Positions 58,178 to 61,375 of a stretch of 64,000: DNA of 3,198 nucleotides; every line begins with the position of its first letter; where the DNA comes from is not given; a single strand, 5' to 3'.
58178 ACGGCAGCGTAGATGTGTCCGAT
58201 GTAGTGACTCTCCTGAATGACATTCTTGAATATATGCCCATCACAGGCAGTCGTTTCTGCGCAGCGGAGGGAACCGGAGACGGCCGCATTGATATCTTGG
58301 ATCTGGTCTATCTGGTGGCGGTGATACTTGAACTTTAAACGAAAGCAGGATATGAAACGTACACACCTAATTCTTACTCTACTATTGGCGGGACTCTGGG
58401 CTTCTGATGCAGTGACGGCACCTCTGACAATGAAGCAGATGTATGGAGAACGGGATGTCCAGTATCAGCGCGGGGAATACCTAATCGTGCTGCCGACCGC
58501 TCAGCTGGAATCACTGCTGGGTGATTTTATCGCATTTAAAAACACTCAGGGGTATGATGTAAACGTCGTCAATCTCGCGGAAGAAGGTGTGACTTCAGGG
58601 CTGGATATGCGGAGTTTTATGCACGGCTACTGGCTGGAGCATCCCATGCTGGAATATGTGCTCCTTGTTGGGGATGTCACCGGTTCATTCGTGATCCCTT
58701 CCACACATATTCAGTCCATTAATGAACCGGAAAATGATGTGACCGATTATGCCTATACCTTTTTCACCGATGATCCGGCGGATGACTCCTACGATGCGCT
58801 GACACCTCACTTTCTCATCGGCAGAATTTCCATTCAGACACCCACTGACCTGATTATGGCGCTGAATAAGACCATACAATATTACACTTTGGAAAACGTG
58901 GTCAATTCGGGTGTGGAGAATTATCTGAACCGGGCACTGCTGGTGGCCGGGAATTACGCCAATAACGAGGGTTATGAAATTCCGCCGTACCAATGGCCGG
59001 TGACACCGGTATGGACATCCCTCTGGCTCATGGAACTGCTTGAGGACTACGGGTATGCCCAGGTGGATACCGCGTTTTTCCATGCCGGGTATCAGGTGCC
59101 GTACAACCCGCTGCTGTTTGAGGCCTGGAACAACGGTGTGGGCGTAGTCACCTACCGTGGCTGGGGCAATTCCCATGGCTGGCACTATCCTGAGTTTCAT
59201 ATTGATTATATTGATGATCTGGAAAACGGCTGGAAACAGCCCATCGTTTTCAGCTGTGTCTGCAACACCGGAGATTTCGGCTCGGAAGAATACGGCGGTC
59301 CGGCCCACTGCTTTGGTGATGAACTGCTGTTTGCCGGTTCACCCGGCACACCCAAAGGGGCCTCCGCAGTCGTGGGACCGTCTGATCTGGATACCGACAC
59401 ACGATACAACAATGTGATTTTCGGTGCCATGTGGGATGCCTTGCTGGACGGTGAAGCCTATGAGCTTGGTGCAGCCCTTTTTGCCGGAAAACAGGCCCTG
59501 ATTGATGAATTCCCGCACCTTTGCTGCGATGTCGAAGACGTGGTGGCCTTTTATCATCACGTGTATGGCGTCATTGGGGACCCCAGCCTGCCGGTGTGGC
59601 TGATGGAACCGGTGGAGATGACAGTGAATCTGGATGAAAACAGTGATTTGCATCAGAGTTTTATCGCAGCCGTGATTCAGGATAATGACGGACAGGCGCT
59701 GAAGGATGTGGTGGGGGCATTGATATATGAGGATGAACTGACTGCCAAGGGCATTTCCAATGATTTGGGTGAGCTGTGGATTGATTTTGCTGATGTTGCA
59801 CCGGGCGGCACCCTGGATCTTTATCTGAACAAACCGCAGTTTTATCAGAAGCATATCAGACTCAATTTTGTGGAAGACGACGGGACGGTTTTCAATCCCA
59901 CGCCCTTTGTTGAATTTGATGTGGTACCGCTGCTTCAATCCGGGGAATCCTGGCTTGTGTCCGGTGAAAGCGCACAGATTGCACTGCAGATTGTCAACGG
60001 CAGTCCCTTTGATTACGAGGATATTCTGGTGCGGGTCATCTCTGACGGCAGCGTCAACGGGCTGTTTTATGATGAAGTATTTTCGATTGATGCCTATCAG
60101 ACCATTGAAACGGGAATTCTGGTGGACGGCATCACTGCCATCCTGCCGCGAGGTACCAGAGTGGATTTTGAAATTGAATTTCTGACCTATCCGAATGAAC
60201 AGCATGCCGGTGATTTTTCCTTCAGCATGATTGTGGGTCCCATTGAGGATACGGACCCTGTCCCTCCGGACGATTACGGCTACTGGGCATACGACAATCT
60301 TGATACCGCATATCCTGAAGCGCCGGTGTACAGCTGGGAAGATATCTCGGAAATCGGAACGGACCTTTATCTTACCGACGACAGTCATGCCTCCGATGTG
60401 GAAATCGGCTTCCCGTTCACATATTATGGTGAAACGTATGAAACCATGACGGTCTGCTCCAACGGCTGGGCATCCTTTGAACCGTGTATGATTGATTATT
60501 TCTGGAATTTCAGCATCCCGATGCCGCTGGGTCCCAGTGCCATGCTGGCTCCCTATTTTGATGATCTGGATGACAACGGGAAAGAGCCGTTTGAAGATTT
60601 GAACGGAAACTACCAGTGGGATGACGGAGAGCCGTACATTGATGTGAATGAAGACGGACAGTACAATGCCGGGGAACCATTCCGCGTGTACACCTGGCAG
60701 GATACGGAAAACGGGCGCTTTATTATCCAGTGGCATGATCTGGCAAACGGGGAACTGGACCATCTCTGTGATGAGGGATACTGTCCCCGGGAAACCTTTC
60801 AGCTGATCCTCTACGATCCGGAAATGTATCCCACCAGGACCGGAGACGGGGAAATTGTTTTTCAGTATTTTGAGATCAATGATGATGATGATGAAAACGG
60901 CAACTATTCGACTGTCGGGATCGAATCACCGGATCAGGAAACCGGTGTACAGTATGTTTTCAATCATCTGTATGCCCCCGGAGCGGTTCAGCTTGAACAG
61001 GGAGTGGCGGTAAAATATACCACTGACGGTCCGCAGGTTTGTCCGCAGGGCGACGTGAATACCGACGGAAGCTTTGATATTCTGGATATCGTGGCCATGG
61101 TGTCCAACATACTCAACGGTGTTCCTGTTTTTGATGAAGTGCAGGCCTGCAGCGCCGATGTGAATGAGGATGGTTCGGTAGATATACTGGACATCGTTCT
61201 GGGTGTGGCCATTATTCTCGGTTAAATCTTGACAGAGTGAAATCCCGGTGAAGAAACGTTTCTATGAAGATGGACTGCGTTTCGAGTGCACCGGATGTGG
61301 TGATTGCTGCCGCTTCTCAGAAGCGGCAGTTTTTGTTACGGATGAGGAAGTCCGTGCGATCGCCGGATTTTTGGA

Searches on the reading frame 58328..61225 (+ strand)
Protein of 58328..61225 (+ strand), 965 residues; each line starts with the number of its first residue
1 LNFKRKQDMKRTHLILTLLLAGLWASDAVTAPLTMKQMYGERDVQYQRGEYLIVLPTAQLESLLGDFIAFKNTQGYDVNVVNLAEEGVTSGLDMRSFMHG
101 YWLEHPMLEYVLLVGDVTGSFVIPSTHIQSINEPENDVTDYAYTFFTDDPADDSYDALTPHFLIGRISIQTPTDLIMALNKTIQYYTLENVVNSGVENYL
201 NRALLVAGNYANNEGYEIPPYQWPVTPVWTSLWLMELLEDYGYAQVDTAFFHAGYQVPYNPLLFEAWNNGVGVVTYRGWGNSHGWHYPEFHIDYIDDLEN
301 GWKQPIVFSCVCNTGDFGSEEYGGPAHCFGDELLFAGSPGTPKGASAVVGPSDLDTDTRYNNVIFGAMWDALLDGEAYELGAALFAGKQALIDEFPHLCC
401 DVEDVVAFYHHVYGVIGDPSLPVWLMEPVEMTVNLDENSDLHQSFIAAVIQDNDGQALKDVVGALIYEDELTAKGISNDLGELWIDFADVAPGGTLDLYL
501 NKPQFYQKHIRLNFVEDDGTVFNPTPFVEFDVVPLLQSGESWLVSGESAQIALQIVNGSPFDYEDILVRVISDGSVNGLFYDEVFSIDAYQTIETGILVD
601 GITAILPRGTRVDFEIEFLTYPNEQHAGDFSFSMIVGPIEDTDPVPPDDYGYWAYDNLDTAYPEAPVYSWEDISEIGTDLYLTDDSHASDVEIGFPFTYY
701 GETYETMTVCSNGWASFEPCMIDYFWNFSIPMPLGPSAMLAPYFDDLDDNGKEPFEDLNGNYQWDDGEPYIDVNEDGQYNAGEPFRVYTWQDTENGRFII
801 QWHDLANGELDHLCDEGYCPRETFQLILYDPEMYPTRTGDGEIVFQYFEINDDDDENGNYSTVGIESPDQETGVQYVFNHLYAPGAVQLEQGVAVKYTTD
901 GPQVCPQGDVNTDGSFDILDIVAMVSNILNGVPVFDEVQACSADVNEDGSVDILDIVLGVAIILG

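Call 78: search_protein_families(library=pfam, proteins=[window:58328-61225:+], max_evalue=0.0001)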
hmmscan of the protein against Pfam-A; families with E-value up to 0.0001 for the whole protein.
window:58328-61225:+ (965 aa): 2 families
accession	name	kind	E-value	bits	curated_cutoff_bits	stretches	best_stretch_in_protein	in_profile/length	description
PF01364.23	Peptidase_C25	-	8.2e-48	163.9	23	1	51-422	1-373/374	Peptidase family C25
PF00404.24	Dockerin_1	-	3.1e-08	34.1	22.9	1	908-957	2-50/57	Dockerin type I domain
